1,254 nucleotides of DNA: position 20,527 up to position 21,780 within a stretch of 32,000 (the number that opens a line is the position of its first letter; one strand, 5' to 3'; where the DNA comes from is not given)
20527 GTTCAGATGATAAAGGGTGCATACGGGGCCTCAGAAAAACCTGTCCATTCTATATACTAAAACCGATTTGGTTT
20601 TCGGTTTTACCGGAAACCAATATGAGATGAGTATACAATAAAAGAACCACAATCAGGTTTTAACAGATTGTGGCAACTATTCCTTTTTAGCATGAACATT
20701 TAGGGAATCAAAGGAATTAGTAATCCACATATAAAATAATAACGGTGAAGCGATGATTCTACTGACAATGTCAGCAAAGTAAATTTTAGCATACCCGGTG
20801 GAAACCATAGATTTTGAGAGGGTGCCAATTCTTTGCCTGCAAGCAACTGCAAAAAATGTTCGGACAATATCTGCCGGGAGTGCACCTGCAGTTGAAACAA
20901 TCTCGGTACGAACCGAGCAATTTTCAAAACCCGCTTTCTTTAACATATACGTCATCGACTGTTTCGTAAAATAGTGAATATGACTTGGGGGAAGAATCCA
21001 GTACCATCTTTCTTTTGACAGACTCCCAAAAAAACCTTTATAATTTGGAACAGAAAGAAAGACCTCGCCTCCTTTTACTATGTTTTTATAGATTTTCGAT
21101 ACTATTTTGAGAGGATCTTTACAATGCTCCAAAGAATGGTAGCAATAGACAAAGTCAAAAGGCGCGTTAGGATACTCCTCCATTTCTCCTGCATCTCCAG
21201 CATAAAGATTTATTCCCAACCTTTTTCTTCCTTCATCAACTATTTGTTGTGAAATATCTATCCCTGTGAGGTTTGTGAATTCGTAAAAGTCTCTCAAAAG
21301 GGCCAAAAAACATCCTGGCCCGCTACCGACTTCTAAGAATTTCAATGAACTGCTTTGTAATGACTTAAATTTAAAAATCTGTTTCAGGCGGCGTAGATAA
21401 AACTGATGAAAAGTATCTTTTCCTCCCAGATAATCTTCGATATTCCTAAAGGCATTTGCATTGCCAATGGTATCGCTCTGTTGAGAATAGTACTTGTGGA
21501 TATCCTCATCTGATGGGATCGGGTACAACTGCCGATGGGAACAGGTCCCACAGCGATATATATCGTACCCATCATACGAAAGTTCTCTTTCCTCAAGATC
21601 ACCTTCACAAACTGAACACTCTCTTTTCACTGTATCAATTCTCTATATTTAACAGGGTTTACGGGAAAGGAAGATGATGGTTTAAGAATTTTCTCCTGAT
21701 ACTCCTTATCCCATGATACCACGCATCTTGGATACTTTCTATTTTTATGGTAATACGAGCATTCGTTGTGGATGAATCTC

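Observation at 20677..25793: Radical SAM/SPASM enzyme translationally coupled to two unknown membrane proteins and flanked by methyltransferases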

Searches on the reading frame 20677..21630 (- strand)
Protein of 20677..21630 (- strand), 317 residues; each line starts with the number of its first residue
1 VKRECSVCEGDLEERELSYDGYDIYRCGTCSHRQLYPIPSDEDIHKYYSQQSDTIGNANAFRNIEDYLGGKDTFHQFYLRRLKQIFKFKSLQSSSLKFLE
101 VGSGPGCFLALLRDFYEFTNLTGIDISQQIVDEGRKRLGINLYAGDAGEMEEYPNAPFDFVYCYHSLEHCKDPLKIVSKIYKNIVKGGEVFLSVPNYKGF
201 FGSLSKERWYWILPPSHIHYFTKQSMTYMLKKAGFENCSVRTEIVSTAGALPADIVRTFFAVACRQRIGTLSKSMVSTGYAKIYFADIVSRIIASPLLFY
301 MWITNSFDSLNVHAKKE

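Call 4: search_protein_families(library=pfam, proteins=[window:20677-21630:-], max_evalue=0.01)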
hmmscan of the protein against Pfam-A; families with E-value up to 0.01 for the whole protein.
window:20677-21630:- (317 aa): 7 families
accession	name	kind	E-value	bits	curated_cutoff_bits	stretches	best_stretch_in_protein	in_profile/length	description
PF13489.12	Methyltransf_23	-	5.8e-24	85.1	27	1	84-239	11-163/164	Methyltransferase domain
PF08241.18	Methyltransf_11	-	2e-14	54.4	21.2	1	99-191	1-94/95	Methyltransferase domain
PF13649.12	Methyltransf_25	-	1.6e-12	48.4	27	1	99-188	2-97/97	Methyltransferase domain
PF08242.18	Methyltransf_12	-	1.3e-10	42.3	30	1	99-189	1-97/98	Methyltransferase domain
PF13847.12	Methyltransf_31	-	8.6e-10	38.9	27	1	93-234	2-145/145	Methyltransferase domain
PF07021.18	MetW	-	4.1e-06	27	21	1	96-197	15-112/193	Methionine biosynthesis protein MetW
PF01209.24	Ubie_methyltran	-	0.0013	18.5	20.1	0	92-191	45-150/233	ubiE/COQ5 methyltransferase family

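Call 5: search_protein_families(library=ncbifam, proteins=[window:20677-21630:-], max_evalue=0.01)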
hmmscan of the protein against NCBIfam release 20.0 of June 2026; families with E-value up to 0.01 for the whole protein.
window:20677-21630:- (317 aa): 14 families
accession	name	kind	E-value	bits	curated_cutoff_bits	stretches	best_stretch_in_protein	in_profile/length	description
TIGR02072.1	BioC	equivalog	4.9e-11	42.9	184.95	1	82-246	23-182/244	malonyl-ACP O-methyltransferase BioC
TIGR01983.1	UbiG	equivalog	9.6e-09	34.9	102.95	1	80-197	35-156/228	bifunctional 2-polyprenyl-6-hydroxyphenol methylase/3-demethylubiquinol 3-O-methyltransferase UbiG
NF045667.1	MTase_DVU1556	equivalog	4e-07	29.7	155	1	95-193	23-120/213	DVU_1556 family methyltransferase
TIGR01934.1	MenG_MenH_UbiE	subfamily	6.2e-07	28.9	158.35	1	91-191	36-140/223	ubiquinone/menaquinone biosynthesis methyltransferase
NF002463.0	PRK01683.1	equivalog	3.1e-06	27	297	1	96-195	33-131/258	trans-aconitate 2-methyltransferase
TIGR02081.1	metW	equivalog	5.8e-06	26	189.5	1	97-197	16-112/194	methionine biosynthesis protein MetW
NF001244.0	PRK00216.1-5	equivalog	0.00011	21.5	216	0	95-190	49-151/236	bifunctional demethylmenaquinone methyltransferase/2-methoxy-6-polyprenyl-1,4-benzoquinol methylase UbiE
NF007610.0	PRK10258.1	equivalog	0.00015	21.2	342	1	95-192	43-138/251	malonyl-ACP O-methyltransferase BioC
NF001243.0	PRK00216.1-4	equivalog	0.00016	21.1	235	0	97-191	50-150/237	demethylmenaquinone methyltransferase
NF040539.1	AST_met_ArsM_2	exception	0.00074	19.4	240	1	91-189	53-160/262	putative arsinothricin biosynthesis methyltransferase ArsM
NF045882.1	PLipidMtase_Leg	equivalog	0.0024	17.7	390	1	95-163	43-114/207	phospholipid N-methyltransferase PmtA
NF011650.0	PRK15068.1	equivalog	0.0027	16.6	209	1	151-193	182-226/324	tRNA 5-methoxyuridine(34)/uridine 5-oxyacetic acid(34) synthase CmoB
NF010703.0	PRK14103.1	equivalog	0.0085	15.5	320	0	97-195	32-127/256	trans-aconitate 2-methyltransferase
NF005379.0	PRK06922.1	equivalog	0.0091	14.4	602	0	98-137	422-461/677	class I SAM-dependent methyltransferase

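Call 72: search_solved_structures(query=window:20677-21630:-, max_evalue=0.001)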
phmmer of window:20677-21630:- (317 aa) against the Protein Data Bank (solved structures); distinct sequences matched with E-value up to 0.001: 17.
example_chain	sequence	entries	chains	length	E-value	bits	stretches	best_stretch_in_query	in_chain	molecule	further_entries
3cc8_A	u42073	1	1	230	2e-09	40.3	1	92-269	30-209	Putative methyltransferase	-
2p7h_A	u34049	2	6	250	4.6e-06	29.3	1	72-199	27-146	Hypothetical protein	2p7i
1vlm_A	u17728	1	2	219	1.5e-05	27.6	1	97-240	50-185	SAM-dependent methyltransferase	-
4krh_A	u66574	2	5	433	2.9e-05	26.6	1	121-240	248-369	Phosphoethanolamine N-methyltransferase 2 | Phospholethanolamine N-methyltransferase 2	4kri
4ine_A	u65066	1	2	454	0.00015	24.3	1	82-238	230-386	Protein PMT-2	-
6uak_A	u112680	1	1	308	0.00023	23.7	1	94-196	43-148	SAM dependent methyltransferase LahSB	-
1vl5_A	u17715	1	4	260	0.00025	23.6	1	127-236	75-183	unknown conserved protein BH2331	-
9fcs_A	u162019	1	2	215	0.00032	23.2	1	95-196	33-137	SAM-dependent methyltransferase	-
9fd3_A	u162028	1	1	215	0.00032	23.2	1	95-196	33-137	SAM-dependent methyltransferase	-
9fcy_A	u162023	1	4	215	0.00032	23.2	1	95-196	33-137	SAM-dependent methyltransferase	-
9fcd_A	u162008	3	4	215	0.00032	23.2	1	95-196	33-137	SAM-dependent methyltransferase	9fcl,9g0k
9fcq_A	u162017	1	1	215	0.00032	23.2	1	95-196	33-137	SAM-dependent methyltransferase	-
5dly_A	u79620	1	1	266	0.00045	22.7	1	95-180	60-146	plantazolicin methyltransferase BamL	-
4kvz_A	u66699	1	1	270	0.00046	22.7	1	95-180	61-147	BamL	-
5dm0_A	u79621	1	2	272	0.00048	22.6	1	95-180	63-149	plantazolicin methyltransferase BamL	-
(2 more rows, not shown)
